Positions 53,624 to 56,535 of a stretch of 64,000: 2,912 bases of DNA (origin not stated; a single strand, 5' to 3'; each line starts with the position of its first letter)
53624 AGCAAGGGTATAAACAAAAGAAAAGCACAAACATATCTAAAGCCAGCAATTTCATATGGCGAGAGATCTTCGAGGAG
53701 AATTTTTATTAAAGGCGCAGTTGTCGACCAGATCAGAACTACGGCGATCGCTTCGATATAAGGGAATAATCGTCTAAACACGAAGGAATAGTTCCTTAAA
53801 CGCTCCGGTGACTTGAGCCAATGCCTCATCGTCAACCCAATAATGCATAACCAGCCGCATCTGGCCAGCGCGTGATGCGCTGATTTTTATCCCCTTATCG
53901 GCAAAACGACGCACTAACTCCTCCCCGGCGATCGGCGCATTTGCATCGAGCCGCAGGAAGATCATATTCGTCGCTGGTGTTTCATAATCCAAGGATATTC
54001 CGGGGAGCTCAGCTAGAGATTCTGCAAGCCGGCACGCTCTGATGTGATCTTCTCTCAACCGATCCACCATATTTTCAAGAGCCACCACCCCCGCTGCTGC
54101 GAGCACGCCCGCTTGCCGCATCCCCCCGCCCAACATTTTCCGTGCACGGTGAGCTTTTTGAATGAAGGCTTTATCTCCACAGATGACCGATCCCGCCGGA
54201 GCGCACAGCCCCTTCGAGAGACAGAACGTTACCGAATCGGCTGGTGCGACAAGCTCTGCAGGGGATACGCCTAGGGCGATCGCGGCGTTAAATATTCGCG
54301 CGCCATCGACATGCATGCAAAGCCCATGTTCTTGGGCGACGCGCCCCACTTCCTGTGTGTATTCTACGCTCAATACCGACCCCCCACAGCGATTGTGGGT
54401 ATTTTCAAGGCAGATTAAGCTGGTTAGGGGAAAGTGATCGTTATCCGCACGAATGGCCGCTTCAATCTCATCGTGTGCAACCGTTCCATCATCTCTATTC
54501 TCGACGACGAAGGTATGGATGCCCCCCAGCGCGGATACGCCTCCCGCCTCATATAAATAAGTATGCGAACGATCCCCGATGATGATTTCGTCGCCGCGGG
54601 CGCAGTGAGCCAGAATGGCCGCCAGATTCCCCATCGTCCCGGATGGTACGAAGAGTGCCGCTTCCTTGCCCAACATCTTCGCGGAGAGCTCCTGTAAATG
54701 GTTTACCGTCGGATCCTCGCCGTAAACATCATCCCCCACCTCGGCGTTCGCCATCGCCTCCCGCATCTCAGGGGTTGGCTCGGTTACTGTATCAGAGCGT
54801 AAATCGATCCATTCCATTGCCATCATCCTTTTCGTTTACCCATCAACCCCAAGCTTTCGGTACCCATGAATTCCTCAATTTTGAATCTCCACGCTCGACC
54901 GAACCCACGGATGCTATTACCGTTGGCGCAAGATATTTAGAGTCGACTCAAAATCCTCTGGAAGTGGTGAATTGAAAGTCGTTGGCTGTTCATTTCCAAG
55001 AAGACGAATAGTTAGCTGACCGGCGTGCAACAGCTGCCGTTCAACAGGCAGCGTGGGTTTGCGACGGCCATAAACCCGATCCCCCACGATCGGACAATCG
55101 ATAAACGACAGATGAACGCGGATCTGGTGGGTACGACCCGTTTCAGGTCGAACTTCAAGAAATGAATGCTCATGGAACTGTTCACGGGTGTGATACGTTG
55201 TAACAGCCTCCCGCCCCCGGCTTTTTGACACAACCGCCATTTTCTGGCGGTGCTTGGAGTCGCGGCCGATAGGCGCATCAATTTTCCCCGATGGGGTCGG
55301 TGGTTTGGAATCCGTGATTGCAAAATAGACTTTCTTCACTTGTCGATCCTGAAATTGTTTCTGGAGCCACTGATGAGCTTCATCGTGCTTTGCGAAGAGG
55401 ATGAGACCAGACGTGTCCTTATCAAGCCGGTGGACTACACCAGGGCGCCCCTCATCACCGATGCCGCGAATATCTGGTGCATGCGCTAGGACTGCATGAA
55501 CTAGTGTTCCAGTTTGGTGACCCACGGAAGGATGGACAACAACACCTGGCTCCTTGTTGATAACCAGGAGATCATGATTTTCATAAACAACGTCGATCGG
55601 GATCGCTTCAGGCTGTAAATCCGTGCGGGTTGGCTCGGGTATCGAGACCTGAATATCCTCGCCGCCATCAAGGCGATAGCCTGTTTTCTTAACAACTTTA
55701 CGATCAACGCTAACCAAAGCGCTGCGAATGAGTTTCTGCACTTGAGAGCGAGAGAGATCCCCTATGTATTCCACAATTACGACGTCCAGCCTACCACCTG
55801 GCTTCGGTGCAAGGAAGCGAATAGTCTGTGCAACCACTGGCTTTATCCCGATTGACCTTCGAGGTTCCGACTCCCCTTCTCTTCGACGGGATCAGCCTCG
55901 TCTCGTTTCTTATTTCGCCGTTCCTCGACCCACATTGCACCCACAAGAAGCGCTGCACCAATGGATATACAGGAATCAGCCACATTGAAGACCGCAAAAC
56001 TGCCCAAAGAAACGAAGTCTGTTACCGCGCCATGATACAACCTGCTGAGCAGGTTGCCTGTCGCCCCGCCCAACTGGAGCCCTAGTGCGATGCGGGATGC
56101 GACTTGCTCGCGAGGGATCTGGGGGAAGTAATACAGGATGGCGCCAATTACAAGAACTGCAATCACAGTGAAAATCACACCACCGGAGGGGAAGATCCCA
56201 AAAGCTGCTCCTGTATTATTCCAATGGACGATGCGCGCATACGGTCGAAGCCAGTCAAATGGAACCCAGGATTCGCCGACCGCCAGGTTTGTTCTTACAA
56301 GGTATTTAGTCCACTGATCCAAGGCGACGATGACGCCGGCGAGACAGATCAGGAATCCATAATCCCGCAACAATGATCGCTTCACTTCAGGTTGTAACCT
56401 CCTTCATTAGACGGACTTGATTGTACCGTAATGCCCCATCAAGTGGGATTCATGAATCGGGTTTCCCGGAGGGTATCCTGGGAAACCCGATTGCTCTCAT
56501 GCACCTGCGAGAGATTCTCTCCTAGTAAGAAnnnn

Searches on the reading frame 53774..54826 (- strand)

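Call 7: search_protein_families(library=pfam, proteins=[window:53774-54826:-])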
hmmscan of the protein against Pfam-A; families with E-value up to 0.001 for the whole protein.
window:53774-54826:- (350 aa): 5 families
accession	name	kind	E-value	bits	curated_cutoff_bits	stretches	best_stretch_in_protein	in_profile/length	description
PF01212.27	Beta_elim_lyase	-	2.4e-110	368.8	27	1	8-291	1-285/288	Beta-eliminating lyase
PF00155.27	Aminotran_1_2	-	3e-12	46.8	19.7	1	15-314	17-329/361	Aminotransferase class I and II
PF01041.23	DegT_DnrJ_EryC1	-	2.3e-06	27.5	19.8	1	36-127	21-111/360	DegT/DnrJ/EryC1/StrS aminotransferase family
PF01053.26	Cys_Met_Meta_PP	-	3.5e-05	23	27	1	37-277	50-272/381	Cys/Met metabolism PLP-dependent enzyme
PF00266.25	Aminotran_5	-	4.7e-05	23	21.5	1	56-238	63-232/371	Aminotransferase class-V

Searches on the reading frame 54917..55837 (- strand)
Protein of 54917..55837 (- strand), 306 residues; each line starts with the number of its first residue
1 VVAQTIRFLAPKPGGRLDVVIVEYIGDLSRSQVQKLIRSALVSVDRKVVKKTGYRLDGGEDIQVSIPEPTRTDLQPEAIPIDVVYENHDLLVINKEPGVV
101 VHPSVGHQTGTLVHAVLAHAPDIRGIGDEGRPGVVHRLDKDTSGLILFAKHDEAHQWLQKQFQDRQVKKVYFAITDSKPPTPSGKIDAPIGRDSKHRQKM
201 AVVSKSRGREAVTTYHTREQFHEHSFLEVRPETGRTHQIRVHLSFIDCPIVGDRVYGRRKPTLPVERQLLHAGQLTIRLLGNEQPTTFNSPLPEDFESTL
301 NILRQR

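Call 7: search_protein_families(library=pfam, proteins=[window:54917-55837:-])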
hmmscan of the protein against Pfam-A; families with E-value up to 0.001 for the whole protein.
window:54917-55837:- (306 aa): 2 families
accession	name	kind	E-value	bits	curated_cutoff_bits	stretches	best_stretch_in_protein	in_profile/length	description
PF00849.27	PseudoU_synth_2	-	9.7e-36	123.7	26.8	1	89-244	1-151/152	RNA pseudouridylate synthase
PF01479.30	S4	-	3.5e-09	36.7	22.8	1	16-62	2-48/48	S4 domain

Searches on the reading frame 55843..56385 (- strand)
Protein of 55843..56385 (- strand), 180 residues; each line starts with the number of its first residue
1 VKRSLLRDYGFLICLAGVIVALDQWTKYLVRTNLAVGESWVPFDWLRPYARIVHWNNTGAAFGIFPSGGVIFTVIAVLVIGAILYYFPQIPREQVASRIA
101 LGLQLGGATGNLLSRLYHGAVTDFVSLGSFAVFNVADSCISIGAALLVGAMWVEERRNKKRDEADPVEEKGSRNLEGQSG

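Call 7: search_protein_families(library=pfam, proteins=[window:55843-56385:-])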
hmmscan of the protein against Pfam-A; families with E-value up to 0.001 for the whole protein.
window:55843-56385:- (180 aa): 1 family
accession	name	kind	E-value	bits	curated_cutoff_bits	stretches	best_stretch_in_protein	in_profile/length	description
PF01252.23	Peptidase_A8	-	2.5e-32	112.5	25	1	16-151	2-140/142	Signal peptidase (SPase) II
